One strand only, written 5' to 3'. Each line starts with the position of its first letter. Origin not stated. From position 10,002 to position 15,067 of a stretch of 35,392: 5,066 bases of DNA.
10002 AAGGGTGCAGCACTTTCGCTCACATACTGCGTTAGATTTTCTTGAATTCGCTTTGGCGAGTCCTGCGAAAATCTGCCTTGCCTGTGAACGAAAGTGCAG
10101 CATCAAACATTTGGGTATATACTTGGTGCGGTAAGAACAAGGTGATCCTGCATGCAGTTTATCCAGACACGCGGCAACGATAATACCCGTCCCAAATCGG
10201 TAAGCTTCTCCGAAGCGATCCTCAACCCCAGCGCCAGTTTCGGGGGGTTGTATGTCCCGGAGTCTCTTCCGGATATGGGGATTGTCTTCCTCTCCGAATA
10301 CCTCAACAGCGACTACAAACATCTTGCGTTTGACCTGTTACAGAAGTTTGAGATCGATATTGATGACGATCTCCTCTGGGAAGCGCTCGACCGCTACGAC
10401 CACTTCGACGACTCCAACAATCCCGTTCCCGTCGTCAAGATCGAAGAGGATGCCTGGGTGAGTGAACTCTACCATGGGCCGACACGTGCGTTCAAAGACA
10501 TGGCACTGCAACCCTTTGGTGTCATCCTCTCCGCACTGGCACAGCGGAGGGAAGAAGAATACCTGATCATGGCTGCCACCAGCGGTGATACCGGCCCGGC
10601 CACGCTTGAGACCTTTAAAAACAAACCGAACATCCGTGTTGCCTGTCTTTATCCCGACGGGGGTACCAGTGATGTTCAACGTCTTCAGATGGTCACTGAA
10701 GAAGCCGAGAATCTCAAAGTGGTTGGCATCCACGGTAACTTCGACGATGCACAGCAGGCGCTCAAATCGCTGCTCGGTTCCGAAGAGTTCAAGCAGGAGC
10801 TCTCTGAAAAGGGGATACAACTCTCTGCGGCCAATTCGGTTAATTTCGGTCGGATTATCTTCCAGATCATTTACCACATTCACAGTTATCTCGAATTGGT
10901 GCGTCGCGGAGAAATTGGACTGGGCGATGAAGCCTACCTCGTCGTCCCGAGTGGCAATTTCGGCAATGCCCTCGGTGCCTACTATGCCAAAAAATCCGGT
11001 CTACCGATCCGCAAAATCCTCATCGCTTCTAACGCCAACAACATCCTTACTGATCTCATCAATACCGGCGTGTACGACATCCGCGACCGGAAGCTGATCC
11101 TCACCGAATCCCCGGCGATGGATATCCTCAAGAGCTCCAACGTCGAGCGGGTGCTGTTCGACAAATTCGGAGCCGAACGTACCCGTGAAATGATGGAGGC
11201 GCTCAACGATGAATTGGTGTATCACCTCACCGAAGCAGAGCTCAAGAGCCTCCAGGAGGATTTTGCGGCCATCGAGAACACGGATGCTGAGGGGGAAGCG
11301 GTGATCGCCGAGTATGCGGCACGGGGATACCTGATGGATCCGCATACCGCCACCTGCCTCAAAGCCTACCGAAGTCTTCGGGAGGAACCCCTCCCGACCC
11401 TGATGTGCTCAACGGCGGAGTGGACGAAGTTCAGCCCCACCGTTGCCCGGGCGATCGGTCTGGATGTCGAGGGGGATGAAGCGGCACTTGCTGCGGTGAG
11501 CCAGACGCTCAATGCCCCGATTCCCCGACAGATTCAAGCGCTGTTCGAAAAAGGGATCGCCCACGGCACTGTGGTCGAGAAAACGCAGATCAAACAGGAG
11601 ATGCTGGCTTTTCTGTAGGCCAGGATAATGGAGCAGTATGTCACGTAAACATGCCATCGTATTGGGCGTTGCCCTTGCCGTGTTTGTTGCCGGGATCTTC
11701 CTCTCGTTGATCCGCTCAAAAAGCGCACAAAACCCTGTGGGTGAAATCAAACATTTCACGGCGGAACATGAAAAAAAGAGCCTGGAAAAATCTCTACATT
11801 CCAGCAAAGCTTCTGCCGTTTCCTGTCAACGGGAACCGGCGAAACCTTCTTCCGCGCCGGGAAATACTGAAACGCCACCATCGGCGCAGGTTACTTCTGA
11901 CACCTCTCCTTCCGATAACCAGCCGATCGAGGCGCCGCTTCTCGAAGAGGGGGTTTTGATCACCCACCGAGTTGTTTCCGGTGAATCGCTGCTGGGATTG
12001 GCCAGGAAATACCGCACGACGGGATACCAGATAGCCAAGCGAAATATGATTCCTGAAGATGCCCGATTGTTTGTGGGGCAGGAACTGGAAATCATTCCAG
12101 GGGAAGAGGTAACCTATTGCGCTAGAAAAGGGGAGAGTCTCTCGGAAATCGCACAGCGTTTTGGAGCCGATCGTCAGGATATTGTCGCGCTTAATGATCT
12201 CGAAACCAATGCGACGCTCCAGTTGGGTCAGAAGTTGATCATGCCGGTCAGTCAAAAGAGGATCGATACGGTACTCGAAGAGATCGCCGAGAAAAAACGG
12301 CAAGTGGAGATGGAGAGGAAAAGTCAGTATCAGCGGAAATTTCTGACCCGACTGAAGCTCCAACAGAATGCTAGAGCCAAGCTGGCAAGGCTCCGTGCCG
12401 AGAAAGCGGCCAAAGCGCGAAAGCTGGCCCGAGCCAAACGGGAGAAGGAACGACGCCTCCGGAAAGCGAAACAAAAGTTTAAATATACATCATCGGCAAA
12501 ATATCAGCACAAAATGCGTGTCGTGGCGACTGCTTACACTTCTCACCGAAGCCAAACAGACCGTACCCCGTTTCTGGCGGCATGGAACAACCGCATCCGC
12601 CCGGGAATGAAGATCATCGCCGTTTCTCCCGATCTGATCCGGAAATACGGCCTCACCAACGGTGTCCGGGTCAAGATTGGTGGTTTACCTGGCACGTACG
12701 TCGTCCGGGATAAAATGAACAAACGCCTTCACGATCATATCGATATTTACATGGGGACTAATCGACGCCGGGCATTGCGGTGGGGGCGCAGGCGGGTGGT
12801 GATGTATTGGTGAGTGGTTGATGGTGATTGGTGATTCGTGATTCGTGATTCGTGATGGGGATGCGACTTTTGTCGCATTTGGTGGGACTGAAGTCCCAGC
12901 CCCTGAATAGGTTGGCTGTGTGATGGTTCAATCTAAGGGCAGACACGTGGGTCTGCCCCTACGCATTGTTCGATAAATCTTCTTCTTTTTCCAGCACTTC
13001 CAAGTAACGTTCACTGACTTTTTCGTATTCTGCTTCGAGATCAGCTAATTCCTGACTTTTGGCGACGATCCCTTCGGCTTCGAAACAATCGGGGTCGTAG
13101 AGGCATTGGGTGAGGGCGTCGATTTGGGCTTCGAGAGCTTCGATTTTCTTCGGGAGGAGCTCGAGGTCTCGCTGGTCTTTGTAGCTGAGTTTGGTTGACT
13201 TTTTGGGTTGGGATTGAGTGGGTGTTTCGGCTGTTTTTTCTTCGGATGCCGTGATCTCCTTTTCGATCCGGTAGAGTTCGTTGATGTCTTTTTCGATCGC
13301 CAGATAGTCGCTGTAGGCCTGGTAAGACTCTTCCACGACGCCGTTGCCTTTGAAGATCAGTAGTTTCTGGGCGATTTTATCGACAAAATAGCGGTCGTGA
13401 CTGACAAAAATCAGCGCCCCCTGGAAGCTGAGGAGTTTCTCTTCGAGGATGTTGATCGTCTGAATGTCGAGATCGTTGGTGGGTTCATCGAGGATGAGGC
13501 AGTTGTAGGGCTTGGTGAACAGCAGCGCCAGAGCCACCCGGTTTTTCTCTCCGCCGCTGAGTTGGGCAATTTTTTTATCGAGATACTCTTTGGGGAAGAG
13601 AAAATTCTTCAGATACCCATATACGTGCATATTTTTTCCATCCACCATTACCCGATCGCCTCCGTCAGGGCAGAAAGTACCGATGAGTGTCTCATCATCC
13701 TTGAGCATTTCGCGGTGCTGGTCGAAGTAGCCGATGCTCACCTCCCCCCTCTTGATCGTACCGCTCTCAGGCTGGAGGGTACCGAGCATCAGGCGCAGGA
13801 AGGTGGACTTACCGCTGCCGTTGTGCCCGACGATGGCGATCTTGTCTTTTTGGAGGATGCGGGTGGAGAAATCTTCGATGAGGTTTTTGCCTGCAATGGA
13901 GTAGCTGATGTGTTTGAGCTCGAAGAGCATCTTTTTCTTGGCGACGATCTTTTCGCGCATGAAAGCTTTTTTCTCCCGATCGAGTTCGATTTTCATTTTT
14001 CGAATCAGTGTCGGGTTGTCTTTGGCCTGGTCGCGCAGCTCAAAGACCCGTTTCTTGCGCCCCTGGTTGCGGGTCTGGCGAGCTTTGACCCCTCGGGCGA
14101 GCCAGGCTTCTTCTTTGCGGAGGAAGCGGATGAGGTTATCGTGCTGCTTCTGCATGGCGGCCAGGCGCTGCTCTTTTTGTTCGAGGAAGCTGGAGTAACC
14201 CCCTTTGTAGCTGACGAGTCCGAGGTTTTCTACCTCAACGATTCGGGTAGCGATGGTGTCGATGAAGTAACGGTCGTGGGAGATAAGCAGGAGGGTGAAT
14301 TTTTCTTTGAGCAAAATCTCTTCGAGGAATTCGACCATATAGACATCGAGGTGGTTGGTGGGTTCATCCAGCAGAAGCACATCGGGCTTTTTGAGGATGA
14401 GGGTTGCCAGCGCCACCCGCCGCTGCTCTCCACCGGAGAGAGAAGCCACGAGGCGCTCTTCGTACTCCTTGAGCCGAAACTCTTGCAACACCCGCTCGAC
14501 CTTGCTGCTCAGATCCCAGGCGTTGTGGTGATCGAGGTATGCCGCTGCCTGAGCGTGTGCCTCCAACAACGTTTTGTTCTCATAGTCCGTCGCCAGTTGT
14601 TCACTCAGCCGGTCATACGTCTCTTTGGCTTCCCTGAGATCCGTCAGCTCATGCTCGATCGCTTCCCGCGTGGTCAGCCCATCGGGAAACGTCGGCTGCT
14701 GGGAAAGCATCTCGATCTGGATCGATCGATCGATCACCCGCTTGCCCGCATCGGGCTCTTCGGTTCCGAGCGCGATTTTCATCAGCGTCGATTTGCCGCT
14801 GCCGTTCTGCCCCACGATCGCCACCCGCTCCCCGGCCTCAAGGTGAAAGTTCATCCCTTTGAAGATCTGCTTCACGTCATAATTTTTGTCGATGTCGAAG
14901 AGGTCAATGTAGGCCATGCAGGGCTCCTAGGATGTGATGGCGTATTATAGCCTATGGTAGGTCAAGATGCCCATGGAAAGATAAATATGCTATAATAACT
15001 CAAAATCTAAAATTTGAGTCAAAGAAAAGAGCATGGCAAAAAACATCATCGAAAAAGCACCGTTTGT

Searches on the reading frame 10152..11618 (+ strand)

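Call 14: search_protein_families(library=pfam, proteins=[window:10152-11618:+])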
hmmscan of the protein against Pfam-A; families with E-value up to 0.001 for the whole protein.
window:10152-11618:+ (488 aa): 2 families
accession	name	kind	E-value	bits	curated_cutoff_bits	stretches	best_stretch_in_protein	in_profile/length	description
PF00291.31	PALP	-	6.1e-13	49.2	35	1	101-408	24-276/295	Pyridoxal-phosphate dependent enzyme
PF14821.11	Thr_synth_N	-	7.1e-11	42.5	25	1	3-77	2-73/79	Threonine synthase N terminus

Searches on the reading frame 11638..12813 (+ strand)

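Call 14: search_protein_families(library=pfam, proteins=[window:11638-12813:+])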
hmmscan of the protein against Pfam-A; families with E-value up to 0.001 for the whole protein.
window:11638-12813:+ (391 aa): 3 families
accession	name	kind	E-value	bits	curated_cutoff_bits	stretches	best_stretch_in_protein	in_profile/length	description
PF01476.26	LysM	-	7.4e-18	64.7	20.9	2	163-203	4-43/43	LysM domain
PF23473.1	LysM3_LYK4_5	-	9.2e-07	29.3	29.3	1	159-191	4-36/48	LYK4/5 LysM3 domain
PF23446.1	LysM1_NFP_LYK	-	4.5e-06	27.9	36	1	158-205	6-56/60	NFP/LYK LysM1 domain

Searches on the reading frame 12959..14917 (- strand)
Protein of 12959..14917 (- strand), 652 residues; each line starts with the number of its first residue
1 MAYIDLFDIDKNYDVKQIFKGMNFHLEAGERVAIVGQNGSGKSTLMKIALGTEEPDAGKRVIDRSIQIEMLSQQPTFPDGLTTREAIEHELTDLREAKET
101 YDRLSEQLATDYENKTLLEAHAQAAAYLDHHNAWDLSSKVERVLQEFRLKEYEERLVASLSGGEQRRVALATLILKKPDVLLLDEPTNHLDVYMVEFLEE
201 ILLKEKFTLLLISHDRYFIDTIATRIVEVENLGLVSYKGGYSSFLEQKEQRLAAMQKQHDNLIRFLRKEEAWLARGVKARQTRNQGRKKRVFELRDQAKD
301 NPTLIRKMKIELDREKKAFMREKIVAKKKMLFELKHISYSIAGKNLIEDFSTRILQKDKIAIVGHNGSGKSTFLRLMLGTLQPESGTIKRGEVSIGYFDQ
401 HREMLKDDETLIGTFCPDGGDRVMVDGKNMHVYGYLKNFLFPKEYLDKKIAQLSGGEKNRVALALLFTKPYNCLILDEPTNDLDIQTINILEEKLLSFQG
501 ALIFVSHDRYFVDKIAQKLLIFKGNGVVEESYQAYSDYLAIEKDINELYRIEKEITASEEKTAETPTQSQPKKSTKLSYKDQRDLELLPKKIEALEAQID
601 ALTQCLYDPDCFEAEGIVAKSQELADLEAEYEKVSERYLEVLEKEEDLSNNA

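Call 14: search_protein_families(library=pfam, proteins=[window:12959-14917:-])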
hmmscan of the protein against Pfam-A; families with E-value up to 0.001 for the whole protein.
window:12959-14917:- (652 aa): 18 families
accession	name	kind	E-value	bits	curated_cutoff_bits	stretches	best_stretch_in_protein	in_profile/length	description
PF00005.33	ABC_tran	-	5.4e-53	179.7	25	2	20-188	2-137/137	ABC transporter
PF02463.25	SMC_N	-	1.1e-17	64.6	40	2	352-523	19-213/220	RecF/RecN/SMC N terminal domain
PF16326.10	ABC_tran_CTD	-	2e-15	57.2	32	1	576-640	1-66/69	ABC transporter C-terminal domain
PF13304.12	AAA_21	-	3.7e-15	57.2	27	1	146-220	224-304/304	AAA domain, putative AbiEii toxin, Type IV TA system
PF12848.13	ABC_tran_Xtn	-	3.9e-10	40.1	25.9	1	227-300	1-76/85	ABC transporter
PF13555.12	AAA_29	-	1e-09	38.4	27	1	19-46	12-39/61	P-loop containing region of AAA domain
PF13175.12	AAA_15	-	8.6e-08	32.6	32.1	0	33-230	27-150/374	AAA ATPase domain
PF13401.12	AAA_22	-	1.9e-06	28.6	27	0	360-390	8-33/130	AAA domain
PF03193.22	RsgA_GTPase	-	5e-06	26.9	30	0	308-389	61-138/174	RsgA GTPase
PF13191.12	AAA_16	-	1.4e-05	26.1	32.6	0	30-144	25-124/167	AAA ATPase domain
PF01926.29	MMR_HSR1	-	3.2e-05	24.4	21.9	0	31-52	1-22/113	50S ribosome-binding GTPase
PF00350.29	Dynamin_N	-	4.4e-05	24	27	0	32-109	1-80/168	Dynamin family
PF05729.18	NACHT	-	9.7e-05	22.7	26.7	0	31-47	2-18/167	NACHT domain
PF13476.12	AAA_23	-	0.00014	23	27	0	359-390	21-52/201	AAA domain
PF01580.24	FtsK_SpoIIIE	-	0.00025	21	24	0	354-378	39-60/221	FtsK/SpoIIIE family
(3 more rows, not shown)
